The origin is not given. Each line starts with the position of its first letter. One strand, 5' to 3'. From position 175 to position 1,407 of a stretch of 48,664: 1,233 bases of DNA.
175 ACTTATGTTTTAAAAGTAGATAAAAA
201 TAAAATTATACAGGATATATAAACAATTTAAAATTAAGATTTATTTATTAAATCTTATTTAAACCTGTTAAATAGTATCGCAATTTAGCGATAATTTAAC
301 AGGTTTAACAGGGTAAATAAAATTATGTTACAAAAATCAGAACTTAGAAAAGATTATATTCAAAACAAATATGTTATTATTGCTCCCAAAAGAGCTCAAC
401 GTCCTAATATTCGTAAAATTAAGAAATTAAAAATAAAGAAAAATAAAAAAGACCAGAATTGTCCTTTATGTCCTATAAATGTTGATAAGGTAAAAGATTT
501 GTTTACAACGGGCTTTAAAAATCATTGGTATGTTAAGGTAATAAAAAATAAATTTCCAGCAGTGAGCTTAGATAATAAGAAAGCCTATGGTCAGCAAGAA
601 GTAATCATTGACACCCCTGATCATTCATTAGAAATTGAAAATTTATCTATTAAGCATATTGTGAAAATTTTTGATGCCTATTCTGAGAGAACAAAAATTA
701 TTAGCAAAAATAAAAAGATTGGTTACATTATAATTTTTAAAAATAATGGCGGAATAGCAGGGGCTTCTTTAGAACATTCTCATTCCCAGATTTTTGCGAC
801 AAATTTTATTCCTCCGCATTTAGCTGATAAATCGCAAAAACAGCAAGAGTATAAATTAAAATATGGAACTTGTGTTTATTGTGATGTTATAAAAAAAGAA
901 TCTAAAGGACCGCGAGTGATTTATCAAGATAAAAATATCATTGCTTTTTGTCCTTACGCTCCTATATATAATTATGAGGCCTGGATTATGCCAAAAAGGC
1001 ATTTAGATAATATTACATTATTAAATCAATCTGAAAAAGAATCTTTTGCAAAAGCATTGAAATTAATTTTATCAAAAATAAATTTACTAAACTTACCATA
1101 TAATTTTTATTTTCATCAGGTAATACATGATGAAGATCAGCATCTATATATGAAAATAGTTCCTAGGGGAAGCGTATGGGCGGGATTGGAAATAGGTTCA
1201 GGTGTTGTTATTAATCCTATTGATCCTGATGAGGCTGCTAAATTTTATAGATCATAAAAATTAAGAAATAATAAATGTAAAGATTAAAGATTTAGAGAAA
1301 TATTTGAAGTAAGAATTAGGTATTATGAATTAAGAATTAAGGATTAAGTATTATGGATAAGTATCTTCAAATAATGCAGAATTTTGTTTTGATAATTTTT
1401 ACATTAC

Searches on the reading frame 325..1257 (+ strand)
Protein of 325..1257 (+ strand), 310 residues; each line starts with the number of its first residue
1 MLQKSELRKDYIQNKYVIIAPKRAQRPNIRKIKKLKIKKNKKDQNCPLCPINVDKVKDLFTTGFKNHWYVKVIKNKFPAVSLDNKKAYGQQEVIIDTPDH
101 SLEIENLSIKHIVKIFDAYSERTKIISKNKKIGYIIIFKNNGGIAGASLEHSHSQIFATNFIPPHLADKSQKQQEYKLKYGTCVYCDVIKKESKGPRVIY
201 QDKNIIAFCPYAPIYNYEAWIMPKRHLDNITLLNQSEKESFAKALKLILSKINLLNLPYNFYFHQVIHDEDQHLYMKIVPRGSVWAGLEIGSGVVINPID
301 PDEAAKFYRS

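Call 76: find_encoding_contigs(protein=window:325-1257:+, flank=10000, max_places=3)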
Protein window:325-1257:+ (310 aa): 13 contigs read that carry it; 3 places shown.
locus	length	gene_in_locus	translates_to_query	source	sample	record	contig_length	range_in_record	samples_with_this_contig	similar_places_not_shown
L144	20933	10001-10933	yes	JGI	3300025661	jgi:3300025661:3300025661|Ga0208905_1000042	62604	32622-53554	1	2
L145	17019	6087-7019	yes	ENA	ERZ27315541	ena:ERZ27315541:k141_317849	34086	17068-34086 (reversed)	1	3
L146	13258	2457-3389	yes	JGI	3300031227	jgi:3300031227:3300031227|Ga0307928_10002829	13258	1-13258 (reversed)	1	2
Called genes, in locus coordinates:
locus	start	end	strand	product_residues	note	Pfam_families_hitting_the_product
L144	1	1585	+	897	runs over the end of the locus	PF02861:Clp_N (faint), PF00004:AAA, PF17871:AAA_lid_9, PF00158:Sigma54_activat (weak), PF00004:AAA, PF07724:AAA_2, PF07728:AAA_5, PF10431:ClpB_D2-small, +1 more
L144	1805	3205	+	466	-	PF28494:GlyRS_ins_1 (faint), PF00587:tRNA-synt_2b, PF03129:HGTP_anticodon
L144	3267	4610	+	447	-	PF18073:Zn_ribbon_LapB, PF03796:DnaB_C (faint), PF13481:AAA_25, PF06745:ATPase (weak), PF13541:ChlI, PF05362:Lon_C (weak)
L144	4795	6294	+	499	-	PF08323:Glyco_transf_5, PF13439:Glyco_transf_4, PF13579:Glyco_trans_4_4 (faint), PF00534:Glycos_transf_1, PF13692:Glyco_trans_1_4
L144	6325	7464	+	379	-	PF03065:Glyco_hydro_57, PF01522:Polysacc_deac_1 (weak)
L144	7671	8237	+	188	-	-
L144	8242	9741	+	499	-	PF08323:Glyco_transf_5, PF00534:Glycos_transf_1, PF13692:Glyco_trans_1_4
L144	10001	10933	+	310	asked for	PF01087:GalP_UDP_transf, PF16268:DUF4921 (faint), PF16285:DUF4931_N, PF02744:GalP_UDP_tr_C (weak)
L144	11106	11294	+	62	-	-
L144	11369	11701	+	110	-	-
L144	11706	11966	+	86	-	-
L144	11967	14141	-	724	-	PF17191:RecG_wedge, PF01336:tRNA_anti-codon, PF00270:DEAD, PF04851:ResIII, PF00271:Helicase_C, PF19833:RecG_dom3_C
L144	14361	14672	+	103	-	-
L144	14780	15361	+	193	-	PF00210:Ferritin (weak), PF02915:Rubrerythrin, PF23458:DUF7130 (weak), PF21349:RUBY_RBDX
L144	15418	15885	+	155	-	PF06397:Desulfoferrod_N, PF01880:Desulfoferrodox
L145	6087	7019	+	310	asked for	PF01087:GalP_UDP_transf, PF16268:DUF4921 (faint), PF16285:DUF4931_N, PF02744:GalP_UDP_tr_C (weak)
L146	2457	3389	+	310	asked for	PF01087:GalP_UDP_transf, PF16268:DUF4921 (faint), PF16285:DUF4931_N, PF02744:GalP_UDP_tr_C (weak)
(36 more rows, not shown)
